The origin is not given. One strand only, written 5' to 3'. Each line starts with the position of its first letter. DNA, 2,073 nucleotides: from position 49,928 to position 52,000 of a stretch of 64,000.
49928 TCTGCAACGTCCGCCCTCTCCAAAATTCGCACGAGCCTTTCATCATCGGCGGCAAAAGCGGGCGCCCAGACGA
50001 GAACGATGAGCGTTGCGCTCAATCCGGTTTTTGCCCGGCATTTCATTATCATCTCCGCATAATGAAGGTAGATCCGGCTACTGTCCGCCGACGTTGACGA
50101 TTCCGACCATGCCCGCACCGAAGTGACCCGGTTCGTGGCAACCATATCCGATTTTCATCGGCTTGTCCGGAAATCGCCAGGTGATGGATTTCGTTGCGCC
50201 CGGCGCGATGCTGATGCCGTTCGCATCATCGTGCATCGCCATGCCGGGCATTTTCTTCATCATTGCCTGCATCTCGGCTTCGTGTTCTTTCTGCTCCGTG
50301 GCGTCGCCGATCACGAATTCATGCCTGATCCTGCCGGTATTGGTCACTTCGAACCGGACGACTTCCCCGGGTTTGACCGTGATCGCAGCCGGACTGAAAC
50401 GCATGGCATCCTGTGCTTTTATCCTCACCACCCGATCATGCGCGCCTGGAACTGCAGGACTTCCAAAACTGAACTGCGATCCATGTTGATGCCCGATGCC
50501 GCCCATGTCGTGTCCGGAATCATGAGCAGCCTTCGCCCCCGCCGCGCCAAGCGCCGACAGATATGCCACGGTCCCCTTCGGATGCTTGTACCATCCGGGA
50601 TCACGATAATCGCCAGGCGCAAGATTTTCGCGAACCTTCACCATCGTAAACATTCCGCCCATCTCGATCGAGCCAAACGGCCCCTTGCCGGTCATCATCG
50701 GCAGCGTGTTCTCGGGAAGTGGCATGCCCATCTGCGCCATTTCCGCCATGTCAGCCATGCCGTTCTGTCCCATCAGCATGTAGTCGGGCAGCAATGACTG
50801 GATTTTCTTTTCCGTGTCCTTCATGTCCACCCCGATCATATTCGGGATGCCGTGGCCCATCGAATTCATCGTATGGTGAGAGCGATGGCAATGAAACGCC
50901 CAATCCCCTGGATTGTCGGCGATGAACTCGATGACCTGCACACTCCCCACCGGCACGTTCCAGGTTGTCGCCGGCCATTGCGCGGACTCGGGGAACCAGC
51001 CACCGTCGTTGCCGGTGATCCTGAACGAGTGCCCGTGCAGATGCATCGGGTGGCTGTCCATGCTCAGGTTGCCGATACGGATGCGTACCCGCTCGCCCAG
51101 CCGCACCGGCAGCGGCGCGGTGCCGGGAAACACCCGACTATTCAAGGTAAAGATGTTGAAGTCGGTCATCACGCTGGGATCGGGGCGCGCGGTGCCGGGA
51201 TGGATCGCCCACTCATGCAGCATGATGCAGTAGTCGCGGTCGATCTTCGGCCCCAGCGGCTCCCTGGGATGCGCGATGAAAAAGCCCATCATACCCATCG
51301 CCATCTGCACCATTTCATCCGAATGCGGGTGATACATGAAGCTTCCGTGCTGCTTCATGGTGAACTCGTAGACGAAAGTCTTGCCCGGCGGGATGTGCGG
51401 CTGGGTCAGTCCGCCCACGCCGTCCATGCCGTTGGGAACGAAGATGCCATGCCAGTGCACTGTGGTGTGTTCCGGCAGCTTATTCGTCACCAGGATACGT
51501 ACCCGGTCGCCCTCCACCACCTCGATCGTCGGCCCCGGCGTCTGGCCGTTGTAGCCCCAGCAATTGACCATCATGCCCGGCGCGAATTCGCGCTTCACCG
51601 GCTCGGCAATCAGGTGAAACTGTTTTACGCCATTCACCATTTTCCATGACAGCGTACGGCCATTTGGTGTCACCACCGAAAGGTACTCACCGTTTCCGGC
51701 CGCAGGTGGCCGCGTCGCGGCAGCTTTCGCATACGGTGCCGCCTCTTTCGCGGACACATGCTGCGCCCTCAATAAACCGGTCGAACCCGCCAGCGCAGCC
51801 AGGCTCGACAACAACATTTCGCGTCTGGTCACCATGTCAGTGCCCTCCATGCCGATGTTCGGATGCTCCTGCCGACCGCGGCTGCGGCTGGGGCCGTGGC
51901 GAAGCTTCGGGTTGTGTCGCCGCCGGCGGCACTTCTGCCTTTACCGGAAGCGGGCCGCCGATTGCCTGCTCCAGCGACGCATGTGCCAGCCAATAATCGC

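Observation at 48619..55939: Co-directional string of nine copper-type genes that does not match cus, pco/cop or cue layouts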

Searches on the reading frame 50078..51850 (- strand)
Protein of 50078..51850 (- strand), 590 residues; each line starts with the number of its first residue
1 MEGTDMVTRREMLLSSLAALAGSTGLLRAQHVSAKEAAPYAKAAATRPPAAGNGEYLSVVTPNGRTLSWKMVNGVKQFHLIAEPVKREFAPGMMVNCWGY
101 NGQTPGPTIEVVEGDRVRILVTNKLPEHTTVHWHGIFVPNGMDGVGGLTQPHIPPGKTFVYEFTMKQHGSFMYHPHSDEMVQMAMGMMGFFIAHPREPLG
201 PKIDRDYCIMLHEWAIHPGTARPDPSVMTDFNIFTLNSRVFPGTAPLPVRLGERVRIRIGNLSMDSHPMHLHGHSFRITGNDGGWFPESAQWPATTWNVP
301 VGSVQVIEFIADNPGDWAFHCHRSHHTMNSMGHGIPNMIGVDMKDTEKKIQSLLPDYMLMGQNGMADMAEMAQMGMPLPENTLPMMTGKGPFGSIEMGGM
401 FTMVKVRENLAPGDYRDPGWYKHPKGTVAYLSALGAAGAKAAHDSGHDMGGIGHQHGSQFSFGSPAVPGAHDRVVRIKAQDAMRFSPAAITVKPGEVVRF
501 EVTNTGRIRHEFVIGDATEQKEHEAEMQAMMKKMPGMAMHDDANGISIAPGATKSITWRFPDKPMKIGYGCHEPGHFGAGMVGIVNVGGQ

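Call 3: search_protein_families(library=pfam, proteins=[window:50078-51850:-], max_evalue=0.1)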
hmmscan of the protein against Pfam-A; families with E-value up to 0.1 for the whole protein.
window:50078-51850:- (590 aa): 7 families
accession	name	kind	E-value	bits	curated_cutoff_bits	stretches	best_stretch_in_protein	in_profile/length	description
PF07732.21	Cu-oxidase_3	-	3.1e-39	134.2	21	1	88-197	8-118/119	Multicopper oxidase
PF07731.20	Cu-oxidase_2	-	1.2e-32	112.9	20.4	2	229-333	18-129/137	Multicopper oxidase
PF13473.12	Cupredoxin_1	-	5.4e-10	39.7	27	1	470-522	18-69/104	Cupredoxin-like domain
PF00127.26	Copper-bind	-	1.1e-09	39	21.2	1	478-587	8-98/99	Copper binding proteins, plastocyanin/azurin family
PF00394.28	Cu-oxidase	-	1.2e-06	29.1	21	1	243-327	56-138/157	Multicopper oxidase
PF16986.11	CzcE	-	0.026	15.1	30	0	461-504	2-39/81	Heavy-metal resistance protein CzcE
PF06280.18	fn3_5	-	0.071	14.3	27.6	0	478-505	55-79/112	Fn3-like domain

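Call 4: search_protein_families(library=ncbifam, proteins=[window:50078-51850:-], max_evalue=0.1)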
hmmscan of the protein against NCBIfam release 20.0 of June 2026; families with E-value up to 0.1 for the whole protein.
window:50078-51850:- (590 aa): 15 families
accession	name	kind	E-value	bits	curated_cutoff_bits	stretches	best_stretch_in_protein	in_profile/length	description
TIGR01480.1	copper_res_A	subfamily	1.3e-50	172.5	478.95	2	92-216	61-183/593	copper resistance system multicopper oxidase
TIGR03388.1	ascorbase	equivalog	9e-31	107.1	614.8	2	99-215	24-143/542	L-ascorbate oxidase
TIGR03389.1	laccase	equivalog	5.7e-29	101.3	558.9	2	100-215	27-145/539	laccase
NF008205.1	PRK10965.1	equivalog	7.5e-27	94.3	525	2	77-194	47-164/529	multicopper oxidase CueO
NF051440.1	CuResCopIPSEAE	equivalog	2.5e-24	86.1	280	2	456-533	24-100/180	copper-resistant cuproprotein CopI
NF047895.1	CuResCopI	equivalog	2.2e-23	82.9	200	1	461-585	54-174/176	copper-resistant cuproprotein CopI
TIGR02376.1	Cu_nitrite_red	equivalog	3.4e-18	66.1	296.3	1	77-329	29-301/326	copper-containing nitrite reductase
TIGR03390.1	ascorbOXfungal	equivalog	2.5e-13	49.4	445.35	1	100-187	32-124/538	L-ascorbate oxidase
NF052460.1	L-NosZ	equivalog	1.2e-09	37.2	700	2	108-174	394-460/480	clade III lactonase-type nitrous-oxide reductase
NF008135.0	PRK10883.1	equivalog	5.5e-09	35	581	1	85-174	55-142/471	cell division protein FtsP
NF045554.1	AmiPhnlOxPhsA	equivalog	2.8e-06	26.2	950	1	96-131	44-79/581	O-aminophenol oxidase PhsA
TIGR02656.1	cyanin_plasto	equivalog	3.5e-06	27.4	87.85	1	481-587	10-98/99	plastocyanin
TIGR04246.1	nitrous_NosZ_Gp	equivalog_domain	0.00014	20.3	625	0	108-193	500-576/578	Sec-dependent nitrous-oxide reductase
TIGR02375.1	pseudoazurin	equivalog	0.0023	17.7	109.85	0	479-506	6-33/116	pseudoazurin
TIGR03102.1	halo_cynanin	subfamily_domain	0.014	15.4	93.8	1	480-525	34-78/115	halocyanin domain-containing protein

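Call 7: find_encoding_contigs(protein=window:50078-51850:-, flank=10000, max_places=6)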
Protein window:50078-51850:- (590 aa): 4 contigs read that carry it; 4 places shown.
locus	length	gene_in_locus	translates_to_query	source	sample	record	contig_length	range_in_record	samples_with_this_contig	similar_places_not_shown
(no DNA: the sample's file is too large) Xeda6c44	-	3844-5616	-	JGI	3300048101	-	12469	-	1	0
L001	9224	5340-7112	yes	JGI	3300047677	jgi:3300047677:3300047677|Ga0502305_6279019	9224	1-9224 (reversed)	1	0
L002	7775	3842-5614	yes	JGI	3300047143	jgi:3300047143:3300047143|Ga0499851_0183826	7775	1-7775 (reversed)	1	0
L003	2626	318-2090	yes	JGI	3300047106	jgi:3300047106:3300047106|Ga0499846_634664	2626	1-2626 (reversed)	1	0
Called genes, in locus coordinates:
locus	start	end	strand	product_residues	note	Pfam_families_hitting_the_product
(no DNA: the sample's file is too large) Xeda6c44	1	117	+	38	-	?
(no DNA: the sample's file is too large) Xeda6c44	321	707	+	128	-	-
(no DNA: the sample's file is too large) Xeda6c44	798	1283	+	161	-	PF13798:PCYCGC (weak)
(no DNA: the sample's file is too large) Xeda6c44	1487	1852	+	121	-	-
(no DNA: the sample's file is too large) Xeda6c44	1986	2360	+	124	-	-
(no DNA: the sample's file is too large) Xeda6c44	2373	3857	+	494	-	PF02321:OEP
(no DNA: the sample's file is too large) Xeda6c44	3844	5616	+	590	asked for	PF00394:Cu-oxidase (faint), PF07732:Cu-oxidase_3, PF13473:Cupredoxin_1 (faint), PF07731:Cu-oxidase_2, PF00127:Copper-bind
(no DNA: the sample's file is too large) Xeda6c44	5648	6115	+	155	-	-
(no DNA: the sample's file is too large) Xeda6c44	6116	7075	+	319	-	PF01384:PHO4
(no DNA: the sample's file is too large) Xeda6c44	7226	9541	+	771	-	PF19335:HMBD, PF00122:E1-E2_ATPase, PF00702:Hydrolase, PF08282:Hydrolase_3 (faint)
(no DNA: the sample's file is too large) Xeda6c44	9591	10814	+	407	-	PF11412:DsbD_N, PF00085:Thioredoxin (weak), PF13098:Thioredoxin_2, PF13899:Thioredoxin_7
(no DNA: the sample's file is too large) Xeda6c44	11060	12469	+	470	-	?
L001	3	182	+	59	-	?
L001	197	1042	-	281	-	PF01872:RibD_C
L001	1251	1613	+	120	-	-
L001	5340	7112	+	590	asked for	PF00394:Cu-oxidase (faint), PF07732:Cu-oxidase_3, PF13473:Cupredoxin_1 (faint), PF07731:Cu-oxidase_2, PF00127:Copper-bind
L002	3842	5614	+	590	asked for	PF00394:Cu-oxidase (faint), PF07732:Cu-oxidase_3, PF13473:Cupredoxin_1 (faint), PF07731:Cu-oxidase_2, PF00127:Copper-bind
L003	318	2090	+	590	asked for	PF00394:Cu-oxidase (faint), PF07732:Cu-oxidase_3, PF13473:Cupredoxin_1 (faint), PF07731:Cu-oxidase_2, PF00127:Copper-bind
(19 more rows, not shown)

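Call 8: find_homologous_proteins(query=window:50078-51850:-, max_evalue=1e-20)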
Query window:50078-51850:- (590 aa): 8000 proteins with E <= 1e-20 among 8000 candidates; the best 120 are listed.
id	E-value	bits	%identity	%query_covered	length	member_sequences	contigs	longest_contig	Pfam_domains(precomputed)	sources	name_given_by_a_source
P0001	0.0e+0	1379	100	99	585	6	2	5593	PF07731.21,PF00394.29,PF00127.27,PF13473.13,PF07732.22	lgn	-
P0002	6.9e-209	714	71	72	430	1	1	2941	PF07731.21,PF07732.22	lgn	-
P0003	1.3e-207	709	69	72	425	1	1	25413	PF07731.21,PF07732.22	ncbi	-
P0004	3.8e-207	708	69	72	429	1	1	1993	PF07731.21,PF07732.22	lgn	-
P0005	7.5e-207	707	70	72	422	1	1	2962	PF07731.21,PF07732.22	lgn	-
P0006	6.9e-206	704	69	72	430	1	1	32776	PF07731.21,PF00394.29,PF07732.22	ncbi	-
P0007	7.8e-206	703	71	72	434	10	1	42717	PF07731.21,PF07732.22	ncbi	-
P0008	8.3e-206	703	69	72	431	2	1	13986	PF07731.21,PF07732.22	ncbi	-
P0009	9.8e-205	700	69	72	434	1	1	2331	PF07731.21,PF07732.22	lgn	-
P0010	1.4e-203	696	68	72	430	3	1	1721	PF07731.21,PF07732.22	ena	-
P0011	2.3e-202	692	67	72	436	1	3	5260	PF07731.21,PF00394.29,PF07732.22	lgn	-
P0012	2.3e-202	692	68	72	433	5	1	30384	PF07731.21,PF07732.22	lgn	-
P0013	4.6e-202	691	68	72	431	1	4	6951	PF07731.21,PF07732.22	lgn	-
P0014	1.0e-200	687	68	72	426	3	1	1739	PF07731.21,PF00394.29,PF07732.22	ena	-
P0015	1.2e-200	686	68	72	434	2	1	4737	PF07731.21,PF00394.29,PF07732.22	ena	-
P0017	2.7e-200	685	71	65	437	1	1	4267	PF07731.21,PF07732.22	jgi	jgi:manganese oxidase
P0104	1.1e-194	667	67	72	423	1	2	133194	PF07731.21,PF00394.29,PF07732.22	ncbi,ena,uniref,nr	ncbi:copper oxidase [Geobacter sp.]|uniref:multicopper oxidase family protein n=1 Tax=Geobacter sp. 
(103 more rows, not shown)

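Call 9: search_solved_structures(query=window:50078-51850:-, max_evalue=0.00001, show_alignments=1)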
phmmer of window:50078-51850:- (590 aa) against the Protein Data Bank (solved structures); distinct sequences matched with E-value up to 0.00001: 234 (the best 60 are shown).
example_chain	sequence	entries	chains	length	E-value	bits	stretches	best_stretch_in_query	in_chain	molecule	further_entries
6vow_A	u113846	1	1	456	1.7e-40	142.5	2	77-283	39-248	multicopper oxidase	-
4f7k_A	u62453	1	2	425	6.4e-38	133.9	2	79-292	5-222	Laccase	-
2zwn_A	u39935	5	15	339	5.5e-37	130.9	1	76-329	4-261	two-domain type laccase | Multicopper oxidase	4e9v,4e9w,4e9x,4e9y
6vox_A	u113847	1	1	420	2.8e-36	128.5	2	78-263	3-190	Copper oxidase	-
3g5w_A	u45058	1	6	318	5.5e-35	124.2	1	95-330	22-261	Multicopper oxidase type 1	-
1aoz_A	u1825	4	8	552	7.3e-29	104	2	90-214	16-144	ASCORBATE OXIDASE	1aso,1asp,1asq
3zx1_A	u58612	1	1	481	7.9e-26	94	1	88-331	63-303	OXIDOREDUCTASE, PUTATIVE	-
3gdc_A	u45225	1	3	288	7.3e-25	90.8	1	64-326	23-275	Multicopper oxidase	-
1zpu_A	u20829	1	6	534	8.2e-25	90.7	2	101-215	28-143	Iron transport multicopper oxidase FET3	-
9cpm_A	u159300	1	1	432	2.9e-24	88.8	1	75-289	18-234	Laccase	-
3x1b_A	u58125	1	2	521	2.8e-23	85.6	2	100-280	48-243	laccase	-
2xu9_A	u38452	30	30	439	3.8e-23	85.2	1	77-289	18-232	LACCASE | LACCASE-LIKE PROTEIN | THERMUS THERMOPHILUS MULTICOPPER OXIDASE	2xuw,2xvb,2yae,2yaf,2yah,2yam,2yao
6w2k_A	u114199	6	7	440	4.2e-23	85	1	76-289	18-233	Laccase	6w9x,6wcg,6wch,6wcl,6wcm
6wcn_A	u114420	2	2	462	5.1e-23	84.7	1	75-289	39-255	Laccase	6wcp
3div_A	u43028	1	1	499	7.9e-23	84.1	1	100-282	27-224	LACCASE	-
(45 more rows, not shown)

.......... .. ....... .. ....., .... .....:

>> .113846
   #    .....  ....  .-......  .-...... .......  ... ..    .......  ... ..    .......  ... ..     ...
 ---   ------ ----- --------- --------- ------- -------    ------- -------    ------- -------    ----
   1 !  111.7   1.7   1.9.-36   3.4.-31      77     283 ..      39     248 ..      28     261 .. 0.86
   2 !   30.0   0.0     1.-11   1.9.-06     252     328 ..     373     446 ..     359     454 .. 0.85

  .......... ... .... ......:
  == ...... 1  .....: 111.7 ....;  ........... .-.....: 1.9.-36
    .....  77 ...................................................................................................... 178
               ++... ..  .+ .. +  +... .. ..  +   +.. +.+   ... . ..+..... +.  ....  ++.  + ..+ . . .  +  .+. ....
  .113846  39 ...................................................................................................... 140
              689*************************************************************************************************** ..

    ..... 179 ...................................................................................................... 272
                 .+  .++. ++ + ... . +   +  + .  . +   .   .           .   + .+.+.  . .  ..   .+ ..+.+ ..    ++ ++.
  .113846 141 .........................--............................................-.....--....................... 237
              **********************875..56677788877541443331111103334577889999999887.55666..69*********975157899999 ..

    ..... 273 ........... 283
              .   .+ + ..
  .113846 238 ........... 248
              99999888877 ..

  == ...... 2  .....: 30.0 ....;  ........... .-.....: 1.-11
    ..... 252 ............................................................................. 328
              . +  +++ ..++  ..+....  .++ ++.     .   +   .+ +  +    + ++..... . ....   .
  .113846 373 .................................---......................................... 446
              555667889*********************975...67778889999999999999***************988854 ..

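Call 10: find_encoding_contigs(protein=P0104, flank=10000, max_places=3)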
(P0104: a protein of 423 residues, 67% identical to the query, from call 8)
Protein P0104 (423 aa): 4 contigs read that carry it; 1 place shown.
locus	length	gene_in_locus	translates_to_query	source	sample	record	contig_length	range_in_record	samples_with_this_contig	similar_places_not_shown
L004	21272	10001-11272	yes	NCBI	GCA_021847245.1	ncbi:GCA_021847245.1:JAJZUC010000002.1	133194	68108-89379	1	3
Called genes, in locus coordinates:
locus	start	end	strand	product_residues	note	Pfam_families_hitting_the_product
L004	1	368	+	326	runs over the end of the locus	PF13487:HD_5, PF01966:HD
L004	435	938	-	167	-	PF13798:PCYCGC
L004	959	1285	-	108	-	PF00543:P-II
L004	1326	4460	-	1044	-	PF00873:ACR_tran, PF03176:MMPL (faint)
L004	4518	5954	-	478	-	PF25919:BSH_CusB, PF25973:BSH_CzcB, PF25869:3HB_CusB (faint), PF25954:Beta-barrel_RND_2, PF25967:RND-MFP_C (weak), PF25975:CzcB_C (weak)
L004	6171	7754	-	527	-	PF07732:Cu-oxidase_3, PF07731:Cu-oxidase_2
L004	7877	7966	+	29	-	-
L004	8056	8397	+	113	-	-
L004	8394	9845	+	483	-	PF02321:OEP (weak)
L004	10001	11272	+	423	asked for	PF07732:Cu-oxidase_3, PF00394:Cu-oxidase (weak), PF07731:Cu-oxidase_2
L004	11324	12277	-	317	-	PF13487:HD_5, PF01966:HD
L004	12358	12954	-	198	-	PF01551:Peptidase_M23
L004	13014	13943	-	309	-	PF00291:PALP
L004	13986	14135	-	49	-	-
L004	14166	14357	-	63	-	-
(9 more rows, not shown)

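Call 13: find_related_loci(query=window:50078-51850:-, collection=genome_contigs, flank=10000)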
Query window:50078-51850:- (590 aa) in genome_contigs; peptide patterns used: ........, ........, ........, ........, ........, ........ (x = any residue, [..] = any of these).
600 stretches matched a pattern (row limit reached: there are more); 584 encode a relative of the query (tblastn E <= 1e-3); the best 80 are kept; 80 distinct loci.
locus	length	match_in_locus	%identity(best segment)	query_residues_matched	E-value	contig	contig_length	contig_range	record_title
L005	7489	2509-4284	55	4-587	0e+0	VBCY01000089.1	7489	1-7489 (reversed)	MAG: Betaproteobacteria bacterium isolate BP_29 14_0903_13_30cm_scaffold_757060, whole genome shotgun sequence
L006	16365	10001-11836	52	2-587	0e+0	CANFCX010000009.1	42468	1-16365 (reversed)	MAG: Rhodospirillales bacterium isolate CH-Jul18-20 genome assembly, contig: CH-Jul18-C1082, whole genome shotgun sequen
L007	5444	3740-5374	55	59-587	0e+0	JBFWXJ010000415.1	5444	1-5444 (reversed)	MAG: Alphaproteobacteria bacterium isolate CA_2019_TPBS_138 NODE_53259_length_5444_cov_3.763400_TPBS, whole genome shotg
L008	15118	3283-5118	51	6-587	0e+0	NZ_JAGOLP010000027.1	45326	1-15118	MAG: Ferrovibrio sp. isolate Gw_Bodden_bin_55 Gw_Bodden_903_length_45326_cov_6.834067, whole genome shotgun sequence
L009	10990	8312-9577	66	6-431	0e+0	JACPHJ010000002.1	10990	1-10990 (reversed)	MAG: Planctomycetota bacterium isolate NC_groundwater_411_Ag_B-0.1um_42_12 GD18-4_B1_scaffold_52874, whole genome shotgu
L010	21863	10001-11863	50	6-587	0e+0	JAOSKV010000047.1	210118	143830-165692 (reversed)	MAG: Xanthobacteraceae bacterium isolate FR_38 FR-Xanthobacteraceae-1_s8, whole genome shotgun sequence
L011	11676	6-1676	53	63-587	0e+0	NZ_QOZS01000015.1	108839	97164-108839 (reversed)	Desertibaculum subflavum strain SYSU D60015 s1731_Contig15, whole genome shotgun sequence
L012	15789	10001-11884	50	5-587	0e+0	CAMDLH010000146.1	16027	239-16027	MAG: Bordetella parapertussis isolate TH-11nov19-107 genome assembly, contig: TH-11nov19-C9086, whole genome shotgun seq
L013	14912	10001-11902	48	6-587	0e+0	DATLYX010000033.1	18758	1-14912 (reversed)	MAG TPA_asm: Xanthobacteraceae bacterium isolate SMAG_U13283 k141_207175, whole genome shotgun sequence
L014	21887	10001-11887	48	4-587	0e+0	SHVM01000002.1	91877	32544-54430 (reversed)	MAG: Pseudolabrys sp. isolate Baikal-deep-G38 BACOMB-40M-C42, whole genome shotgun sequence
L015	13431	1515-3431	49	8-587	0e+0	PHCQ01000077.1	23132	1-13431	MAG: Betaproteobacteria bacterium HGW-Betaproteobacteria-16 bjp_ig2157_scaffold_502, whole genome shotgun sequence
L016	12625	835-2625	50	36-587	0e+0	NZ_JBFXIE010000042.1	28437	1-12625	MAG: Diaphorobacter sp. isolate CA_2019_TPIn_202 NODE_5236_length_28437_cov_11.774002_TPIn, whole genome shotgun sequenc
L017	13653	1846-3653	64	2-587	0e+0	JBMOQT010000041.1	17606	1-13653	MAG: Pseudomonadota bacterium isolate Betzabe_MAG161 MAG161_41, whole genome shotgun sequence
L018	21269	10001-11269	64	6-430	0e+0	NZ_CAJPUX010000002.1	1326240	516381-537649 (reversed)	Cupriavidus plantarum strain LMG 26296 isolate LMG 26296, whole genome shotgun sequence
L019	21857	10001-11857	48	8-587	0e+0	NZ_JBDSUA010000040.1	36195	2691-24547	MAG: Devosia sp. isolate cluster1_bin.570 k127_5292203, whole genome shotgun sequence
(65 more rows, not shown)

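Call 31: search_dna_similar(query=window:50078-51850:-, collection=plasmids, mode=protein, max_rows=25, max_evalue=1e-50)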
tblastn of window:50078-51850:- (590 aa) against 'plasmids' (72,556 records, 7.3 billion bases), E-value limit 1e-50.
Records with a match: 373; places in all: 395; records where one place covers at least 80% of the query: 16.
Best place of each record, by identity: 60-80% 224; <60% 149.
By first word of the organism name: Pseudosulfitobacter 64; Rhizobium 51; Sinorhizobium 48; Phaeobacter 22; Burkholderia 21; Ralstonia 16; Sulfitobacter 16; Agrobacterium 15; Ensifer 10; Roseovarius 7; and 61 more.
By predicted mobility (MOB-suite, as given by PLSDB): non-mobilizable 182; conjugative 153; mobilizable 38.
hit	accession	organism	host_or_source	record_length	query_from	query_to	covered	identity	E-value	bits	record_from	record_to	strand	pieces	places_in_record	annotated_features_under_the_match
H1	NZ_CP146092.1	Ralstonia sp. RRA.1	-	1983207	5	587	99%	54.6%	0e+0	625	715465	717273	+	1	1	none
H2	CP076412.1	Ralstonia wenshanensis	soil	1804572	56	590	91%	55.7%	0e+0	619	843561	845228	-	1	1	copper oxidase | cupredoxin family protein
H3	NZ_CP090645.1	Burkholderia contaminans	sheep,milk,milk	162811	5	428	72%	63.5%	1e-166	533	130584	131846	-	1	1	copper oxidase | TolC family protein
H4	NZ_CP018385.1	Burkholderia pseudomallei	Homo sapiens,clinical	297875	2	428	72%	62.6%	1e-164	527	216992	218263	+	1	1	copper oxidase | TolC family protein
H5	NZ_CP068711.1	Burkholderia thailandensis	soil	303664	5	428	72%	62.8%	1e-164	527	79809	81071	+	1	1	copper oxidase | TolC family protein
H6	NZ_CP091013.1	Burkholderia cenocepacia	-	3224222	5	428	72%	62.6%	7e-165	528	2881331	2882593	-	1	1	none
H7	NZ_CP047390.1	Agrobacterium sp. CGMCC 11546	whole organism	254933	55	590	91%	49.5%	2e-168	538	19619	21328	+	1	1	copper oxidase | plastocyanin/azurin family copper-binding protein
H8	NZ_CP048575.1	Agrobacterium tumefaciens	walnut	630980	55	590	91%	49.5%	3e-168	538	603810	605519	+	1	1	copper oxidase | plastocyanin/azurin family copper-binding protein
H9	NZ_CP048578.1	Agrobacterium tumefaciens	walnut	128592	55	588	91%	49.6%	5e-168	537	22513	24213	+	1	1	copper oxidase | plastocyanin/azurin family copper-binding protein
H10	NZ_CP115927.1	Agrobacterium tumefaciens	Chrysanthemum,cell culture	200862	55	588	91%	49.6%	5e-168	537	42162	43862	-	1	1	copper oxidase | plastocyanin/azurin family copper-binding protein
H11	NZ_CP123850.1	Agrobacterium tumefaciens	Rose,cell culture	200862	55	588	91%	49.6%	5e-168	537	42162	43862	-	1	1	copper oxidase | plastocyanin/azurin family copper-binding protein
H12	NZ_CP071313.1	Rhizobium sp. X9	cell culture,polluted mud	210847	55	588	91%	49.6%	5e-168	537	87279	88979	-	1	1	copper oxidase | plastocyanin/azurin family copper-binding protein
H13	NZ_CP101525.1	Burkholderia arboris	mixed culture,soil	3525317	5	428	72%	62.4%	4e-164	526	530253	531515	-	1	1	none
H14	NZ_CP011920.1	Burkholderia cenocepacia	Homo sapiens,sputum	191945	5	428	72%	62.4%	6e-163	522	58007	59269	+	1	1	copper oxidase | TolC family protein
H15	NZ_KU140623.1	Sinorhizobium sp. M14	microbial mats from Zloty Stok gold mine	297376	55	587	90%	49.1%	2e-165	530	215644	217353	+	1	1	copper oxidase | plastocyanin/azurin family copper-binding protein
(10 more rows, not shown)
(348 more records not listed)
